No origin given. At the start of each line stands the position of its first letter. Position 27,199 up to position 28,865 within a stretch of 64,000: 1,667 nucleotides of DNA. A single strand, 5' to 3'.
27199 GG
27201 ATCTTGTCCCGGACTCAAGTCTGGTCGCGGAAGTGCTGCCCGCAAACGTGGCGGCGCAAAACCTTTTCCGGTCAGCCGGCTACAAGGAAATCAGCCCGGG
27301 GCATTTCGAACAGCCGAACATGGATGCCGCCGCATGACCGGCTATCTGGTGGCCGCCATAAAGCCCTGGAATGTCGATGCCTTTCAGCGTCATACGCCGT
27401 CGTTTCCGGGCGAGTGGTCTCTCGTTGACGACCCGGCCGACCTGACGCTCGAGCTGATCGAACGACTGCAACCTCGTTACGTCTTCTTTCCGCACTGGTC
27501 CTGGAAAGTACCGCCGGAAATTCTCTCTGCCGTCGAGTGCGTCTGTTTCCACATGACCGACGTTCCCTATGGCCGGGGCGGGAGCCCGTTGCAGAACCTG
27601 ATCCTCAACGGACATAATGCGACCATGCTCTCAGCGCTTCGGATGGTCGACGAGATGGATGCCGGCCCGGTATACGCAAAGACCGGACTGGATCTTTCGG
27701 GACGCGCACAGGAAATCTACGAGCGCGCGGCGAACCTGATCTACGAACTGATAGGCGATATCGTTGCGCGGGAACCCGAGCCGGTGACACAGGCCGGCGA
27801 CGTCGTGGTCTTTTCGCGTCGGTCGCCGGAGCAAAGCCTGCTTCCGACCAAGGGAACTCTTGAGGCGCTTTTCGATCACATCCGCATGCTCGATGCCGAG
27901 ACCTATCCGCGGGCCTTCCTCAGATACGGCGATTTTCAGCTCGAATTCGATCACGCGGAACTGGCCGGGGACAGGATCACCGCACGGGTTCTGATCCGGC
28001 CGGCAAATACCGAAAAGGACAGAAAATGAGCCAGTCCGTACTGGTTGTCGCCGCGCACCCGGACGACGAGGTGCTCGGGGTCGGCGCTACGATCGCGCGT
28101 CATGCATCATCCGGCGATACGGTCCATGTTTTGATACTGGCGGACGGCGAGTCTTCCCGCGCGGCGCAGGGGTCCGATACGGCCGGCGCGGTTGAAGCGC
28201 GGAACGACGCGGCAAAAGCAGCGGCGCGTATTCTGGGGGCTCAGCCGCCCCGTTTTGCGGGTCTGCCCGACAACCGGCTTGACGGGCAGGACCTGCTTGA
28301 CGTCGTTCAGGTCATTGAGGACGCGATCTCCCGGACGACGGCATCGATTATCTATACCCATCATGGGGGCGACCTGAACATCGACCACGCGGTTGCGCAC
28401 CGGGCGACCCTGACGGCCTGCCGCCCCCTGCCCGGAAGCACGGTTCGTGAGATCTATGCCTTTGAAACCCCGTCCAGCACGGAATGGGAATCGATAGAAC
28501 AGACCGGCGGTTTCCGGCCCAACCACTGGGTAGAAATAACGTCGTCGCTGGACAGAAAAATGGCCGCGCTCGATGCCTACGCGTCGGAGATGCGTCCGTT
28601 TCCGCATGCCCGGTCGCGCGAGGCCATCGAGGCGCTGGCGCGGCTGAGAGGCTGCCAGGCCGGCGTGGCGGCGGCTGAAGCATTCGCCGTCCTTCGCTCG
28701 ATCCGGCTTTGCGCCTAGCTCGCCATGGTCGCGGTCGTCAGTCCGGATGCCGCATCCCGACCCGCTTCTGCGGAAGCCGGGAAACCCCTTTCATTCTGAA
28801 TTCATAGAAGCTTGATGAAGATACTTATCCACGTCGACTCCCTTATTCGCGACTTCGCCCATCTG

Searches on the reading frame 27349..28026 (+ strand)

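Call 53: search_protein_families(library=pfam, proteins=[window:27349-28026:+], max_evalue=1)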
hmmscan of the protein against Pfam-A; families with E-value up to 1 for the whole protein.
window:27349-28026:+ (226 aa): 4 families
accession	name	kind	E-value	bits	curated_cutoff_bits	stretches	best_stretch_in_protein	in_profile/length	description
PF21553.2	Formyl_trans_C_2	-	2.2e-21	75.7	27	1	160-216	1-57/58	Methionyl-tRNA formyltransferase, C-terminal domain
PF00551.24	Formyl_trans_N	-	0.011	15.9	26.1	1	35-115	73-155/181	Formyl transferase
PF03063.25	Prismane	-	0.12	11.5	27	1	81-155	206-279/513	Prismane/CO dehydrogenase family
PF18519.6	Sgf11_N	-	0.3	11.2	26.2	1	120-142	7-26/39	SAGA-associated factor 11 N-terminal domain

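Call 54: search_protein_families(library=ncbifam, proteins=[window:27349-28026:+], max_evalue=0.01)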
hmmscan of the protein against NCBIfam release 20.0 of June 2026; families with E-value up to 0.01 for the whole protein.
window:27349-28026:+ (226 aa): 4 families
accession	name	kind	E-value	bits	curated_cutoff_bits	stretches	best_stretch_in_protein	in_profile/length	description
NF005998.1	PRK08125.1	equivalog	2.5e-09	36.1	777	1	32-200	66-242/649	bifunctional UDP-4-amino-4-deoxy-L-arabinose formyltransferase/UDP-glucuronic acid oxidase ArnA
TIGR00460.1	fmt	equivalog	2.1e-07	30.3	201.5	1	62-179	100-226/315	methionyl-tRNA formyltransferase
NF005414.0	PRK06988.1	equivalog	3.1e-06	26.4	316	1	34-209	70-253/311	formyltransferase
NF005755.0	PRK07579.1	equivalog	0.0025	17.7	238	1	34-135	60-160/245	dTDP-4-amino-4,6-dideoxyglucose formyltransferase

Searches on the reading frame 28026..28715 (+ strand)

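Call 53: search_protein_families(library=pfam, proteins=[window:28026-28715:+], max_evalue=1)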
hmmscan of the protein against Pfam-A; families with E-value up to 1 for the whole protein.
window:28026-28715:+ (230 aa): 1 family
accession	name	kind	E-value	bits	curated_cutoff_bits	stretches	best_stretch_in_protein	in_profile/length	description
PF02585.22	PIG-L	-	6.5e-27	95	28.2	1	6-131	1-128/129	GlcNAc-PI de-N-acetylase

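Call 54: search_protein_families(library=ncbifam, proteins=[window:28026-28715:+], max_evalue=0.01)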
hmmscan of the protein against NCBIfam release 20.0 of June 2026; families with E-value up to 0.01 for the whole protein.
window:28026-28715:+ (230 aa): 5 families
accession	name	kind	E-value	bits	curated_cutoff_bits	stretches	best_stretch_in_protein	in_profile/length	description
TIGR04001.1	thiol_BshB1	equivalog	2.3e-20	73.3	182.5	1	4-224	3-222/226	bacillithiol biosynthesis deacetylase BshB1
TIGR04000.1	thiol_BshB2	equivalog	2e-13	50.5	195.25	1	4-192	2-188/217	bacillithiol biosynthesis deacetylase BshB2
TIGR03445.1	mycothiol_MshB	equivalog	1.7e-08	34.7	224.35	1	6-78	1-80/284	N-acetyl-1-D-myo-inositol-2-amino-2-deoxy-alpha-D-glucopyranoside deacetylase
TIGR03446.1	mycothiol_Mca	equivalog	1.1e-06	28.5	277.15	1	5-86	3-88/283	mycothiol conjugate amidase Mca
NF002557.0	PRK02122.1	subfamily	0.00038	18.7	384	1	3-42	371-410/653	glucosamine-6-phosphate deaminase-like protein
